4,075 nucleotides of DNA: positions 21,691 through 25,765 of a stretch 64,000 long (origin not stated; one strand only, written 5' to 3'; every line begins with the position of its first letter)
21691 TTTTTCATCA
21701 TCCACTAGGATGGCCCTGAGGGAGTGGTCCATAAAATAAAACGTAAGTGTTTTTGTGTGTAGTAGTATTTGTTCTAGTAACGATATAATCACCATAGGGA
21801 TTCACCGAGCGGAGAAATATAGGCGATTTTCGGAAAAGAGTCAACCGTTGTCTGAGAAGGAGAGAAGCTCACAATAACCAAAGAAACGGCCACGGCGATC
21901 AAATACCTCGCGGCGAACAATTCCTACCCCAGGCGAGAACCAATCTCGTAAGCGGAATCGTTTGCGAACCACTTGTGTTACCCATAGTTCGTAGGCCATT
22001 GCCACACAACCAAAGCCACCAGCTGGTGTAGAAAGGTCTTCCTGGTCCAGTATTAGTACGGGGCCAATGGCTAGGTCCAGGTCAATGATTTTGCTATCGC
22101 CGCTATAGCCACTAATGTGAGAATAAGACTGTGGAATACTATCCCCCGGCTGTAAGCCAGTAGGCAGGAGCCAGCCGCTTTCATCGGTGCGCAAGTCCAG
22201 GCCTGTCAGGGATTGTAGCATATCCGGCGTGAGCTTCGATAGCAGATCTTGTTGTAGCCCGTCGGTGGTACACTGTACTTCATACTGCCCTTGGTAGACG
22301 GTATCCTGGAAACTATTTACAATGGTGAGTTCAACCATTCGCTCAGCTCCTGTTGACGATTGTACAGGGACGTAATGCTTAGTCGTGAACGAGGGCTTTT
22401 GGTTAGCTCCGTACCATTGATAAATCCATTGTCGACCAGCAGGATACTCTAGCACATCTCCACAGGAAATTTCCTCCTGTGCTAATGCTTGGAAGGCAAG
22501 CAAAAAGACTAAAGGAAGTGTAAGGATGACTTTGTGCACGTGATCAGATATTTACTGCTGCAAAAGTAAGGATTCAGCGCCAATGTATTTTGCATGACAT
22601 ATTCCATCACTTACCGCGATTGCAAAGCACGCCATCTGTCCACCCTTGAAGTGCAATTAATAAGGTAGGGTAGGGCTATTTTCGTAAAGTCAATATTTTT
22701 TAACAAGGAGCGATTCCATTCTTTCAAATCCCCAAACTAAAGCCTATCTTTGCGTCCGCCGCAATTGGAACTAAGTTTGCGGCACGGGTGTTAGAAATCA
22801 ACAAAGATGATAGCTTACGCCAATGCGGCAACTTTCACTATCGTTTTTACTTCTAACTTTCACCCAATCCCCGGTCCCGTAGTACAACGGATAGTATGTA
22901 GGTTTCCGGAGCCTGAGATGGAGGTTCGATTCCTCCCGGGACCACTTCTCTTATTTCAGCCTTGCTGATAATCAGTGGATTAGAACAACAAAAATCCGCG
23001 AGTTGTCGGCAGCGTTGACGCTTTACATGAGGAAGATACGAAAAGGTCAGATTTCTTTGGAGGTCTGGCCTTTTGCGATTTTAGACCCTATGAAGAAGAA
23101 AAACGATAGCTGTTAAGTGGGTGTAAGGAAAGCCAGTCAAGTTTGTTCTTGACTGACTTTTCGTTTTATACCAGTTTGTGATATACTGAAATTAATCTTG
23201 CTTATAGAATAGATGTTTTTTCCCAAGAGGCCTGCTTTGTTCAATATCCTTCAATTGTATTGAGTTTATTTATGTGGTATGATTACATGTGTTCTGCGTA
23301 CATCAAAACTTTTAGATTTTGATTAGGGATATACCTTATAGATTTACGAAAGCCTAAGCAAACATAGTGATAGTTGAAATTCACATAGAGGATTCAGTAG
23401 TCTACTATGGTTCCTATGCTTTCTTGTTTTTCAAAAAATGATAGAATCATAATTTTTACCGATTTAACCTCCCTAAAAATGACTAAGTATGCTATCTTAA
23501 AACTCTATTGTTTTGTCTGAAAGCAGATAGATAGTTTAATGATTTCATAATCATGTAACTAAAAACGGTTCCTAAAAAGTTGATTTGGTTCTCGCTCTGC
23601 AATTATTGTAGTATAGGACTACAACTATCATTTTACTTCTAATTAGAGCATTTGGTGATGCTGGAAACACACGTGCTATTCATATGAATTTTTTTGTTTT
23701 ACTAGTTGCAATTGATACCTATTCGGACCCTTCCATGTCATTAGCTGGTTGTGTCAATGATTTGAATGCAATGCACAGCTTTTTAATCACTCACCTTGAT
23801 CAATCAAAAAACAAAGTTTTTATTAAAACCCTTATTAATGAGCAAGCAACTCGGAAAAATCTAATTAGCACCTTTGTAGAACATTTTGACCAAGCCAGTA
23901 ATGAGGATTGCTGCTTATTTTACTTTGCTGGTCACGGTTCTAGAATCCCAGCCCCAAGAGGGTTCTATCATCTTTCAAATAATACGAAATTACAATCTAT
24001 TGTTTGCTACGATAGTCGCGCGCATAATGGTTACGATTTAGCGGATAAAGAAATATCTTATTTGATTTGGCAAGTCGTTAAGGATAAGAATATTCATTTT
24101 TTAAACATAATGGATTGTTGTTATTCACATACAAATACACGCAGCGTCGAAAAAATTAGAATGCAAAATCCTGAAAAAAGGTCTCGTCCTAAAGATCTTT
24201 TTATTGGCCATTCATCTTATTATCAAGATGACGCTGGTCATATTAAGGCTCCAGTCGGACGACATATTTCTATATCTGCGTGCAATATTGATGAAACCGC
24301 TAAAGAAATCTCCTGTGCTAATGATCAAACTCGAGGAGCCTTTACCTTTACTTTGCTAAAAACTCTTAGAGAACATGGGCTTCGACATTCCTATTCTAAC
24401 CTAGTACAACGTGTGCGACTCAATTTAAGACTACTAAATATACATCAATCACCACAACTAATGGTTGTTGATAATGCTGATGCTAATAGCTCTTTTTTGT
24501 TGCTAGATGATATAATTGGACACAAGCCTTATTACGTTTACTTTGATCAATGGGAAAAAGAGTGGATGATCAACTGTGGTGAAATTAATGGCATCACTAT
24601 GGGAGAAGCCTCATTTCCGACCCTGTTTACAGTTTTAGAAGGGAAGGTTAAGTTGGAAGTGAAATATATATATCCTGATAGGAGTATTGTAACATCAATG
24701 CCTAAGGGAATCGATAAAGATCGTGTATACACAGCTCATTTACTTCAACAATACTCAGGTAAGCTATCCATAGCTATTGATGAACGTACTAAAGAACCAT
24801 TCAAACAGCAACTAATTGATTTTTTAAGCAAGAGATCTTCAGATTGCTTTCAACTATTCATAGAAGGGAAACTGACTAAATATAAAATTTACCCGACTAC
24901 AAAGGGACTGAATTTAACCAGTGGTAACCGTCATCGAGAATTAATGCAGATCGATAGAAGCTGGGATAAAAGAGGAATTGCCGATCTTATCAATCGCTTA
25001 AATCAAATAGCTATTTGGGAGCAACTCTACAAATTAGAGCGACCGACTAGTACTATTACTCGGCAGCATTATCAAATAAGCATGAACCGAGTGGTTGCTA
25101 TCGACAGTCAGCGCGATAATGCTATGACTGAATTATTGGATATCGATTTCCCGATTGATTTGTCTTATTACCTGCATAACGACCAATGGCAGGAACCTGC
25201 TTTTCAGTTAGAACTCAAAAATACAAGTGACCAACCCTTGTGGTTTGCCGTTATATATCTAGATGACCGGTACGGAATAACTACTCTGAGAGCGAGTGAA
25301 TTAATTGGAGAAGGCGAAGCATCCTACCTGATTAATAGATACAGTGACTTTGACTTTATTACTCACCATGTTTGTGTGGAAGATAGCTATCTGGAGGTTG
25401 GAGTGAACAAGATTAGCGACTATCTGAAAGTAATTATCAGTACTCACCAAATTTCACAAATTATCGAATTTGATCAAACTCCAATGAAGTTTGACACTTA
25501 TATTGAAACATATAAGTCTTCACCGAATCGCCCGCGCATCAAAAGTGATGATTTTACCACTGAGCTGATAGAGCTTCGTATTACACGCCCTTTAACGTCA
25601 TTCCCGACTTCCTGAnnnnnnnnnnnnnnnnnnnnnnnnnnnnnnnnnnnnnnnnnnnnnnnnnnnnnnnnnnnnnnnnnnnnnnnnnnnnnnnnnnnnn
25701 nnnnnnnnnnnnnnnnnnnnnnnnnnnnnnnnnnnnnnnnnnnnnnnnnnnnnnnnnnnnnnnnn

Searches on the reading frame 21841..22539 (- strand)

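Call 11: search_protein_families(library=pfam, proteins=[window:21841-22539:-], max_evalue=0.001)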
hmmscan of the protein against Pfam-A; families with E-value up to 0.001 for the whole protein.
window:21841-22539:- (232 aa): 1 family
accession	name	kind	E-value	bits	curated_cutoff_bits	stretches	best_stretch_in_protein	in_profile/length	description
PF21347.3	DUF3108_like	-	8.7e-20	71.9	27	1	34-225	2-199/199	DUF3108-like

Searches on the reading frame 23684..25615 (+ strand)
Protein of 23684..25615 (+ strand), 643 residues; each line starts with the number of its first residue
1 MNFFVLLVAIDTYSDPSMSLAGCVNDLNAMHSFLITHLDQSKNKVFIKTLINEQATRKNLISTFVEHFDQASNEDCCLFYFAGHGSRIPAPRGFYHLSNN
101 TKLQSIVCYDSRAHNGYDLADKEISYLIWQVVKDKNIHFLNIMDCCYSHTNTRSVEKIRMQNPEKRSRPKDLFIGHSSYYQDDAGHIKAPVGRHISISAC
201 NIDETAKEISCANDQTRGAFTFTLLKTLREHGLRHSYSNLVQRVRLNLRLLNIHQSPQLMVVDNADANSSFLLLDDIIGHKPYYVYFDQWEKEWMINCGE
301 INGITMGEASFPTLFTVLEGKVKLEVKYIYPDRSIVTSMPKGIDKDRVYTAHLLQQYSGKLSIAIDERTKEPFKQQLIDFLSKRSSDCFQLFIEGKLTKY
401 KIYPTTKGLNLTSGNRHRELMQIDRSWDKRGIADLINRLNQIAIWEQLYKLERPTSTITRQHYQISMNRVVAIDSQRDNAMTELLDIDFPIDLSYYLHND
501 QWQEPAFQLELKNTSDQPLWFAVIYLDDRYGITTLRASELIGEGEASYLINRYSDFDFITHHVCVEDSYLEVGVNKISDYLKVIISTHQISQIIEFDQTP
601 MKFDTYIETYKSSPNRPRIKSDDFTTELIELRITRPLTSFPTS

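Call 8: search_protein_families(library=pfam, proteins=[window:23684-25615:+], max_evalue=0.001)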
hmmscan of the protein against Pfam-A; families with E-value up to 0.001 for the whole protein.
window:23684-25615:+ (643 aa): 1 family
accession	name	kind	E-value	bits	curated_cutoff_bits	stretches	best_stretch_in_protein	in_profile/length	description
PF00656.27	Peptidase_C14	-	7.7e-19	68.7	21.4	1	5-260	4-224/233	Caspase domain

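Call 88: search_protein_families(library=padloc, proteins=[window:23684-25615:+], max_evalue=0.00001)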
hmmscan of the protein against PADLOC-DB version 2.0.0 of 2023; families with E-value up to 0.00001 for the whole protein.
window:23684-25615:+ (643 aa): 1 family
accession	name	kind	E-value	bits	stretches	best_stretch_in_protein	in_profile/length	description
PDLC02987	caspase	-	1.3e-23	82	1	1-312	1-197/453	-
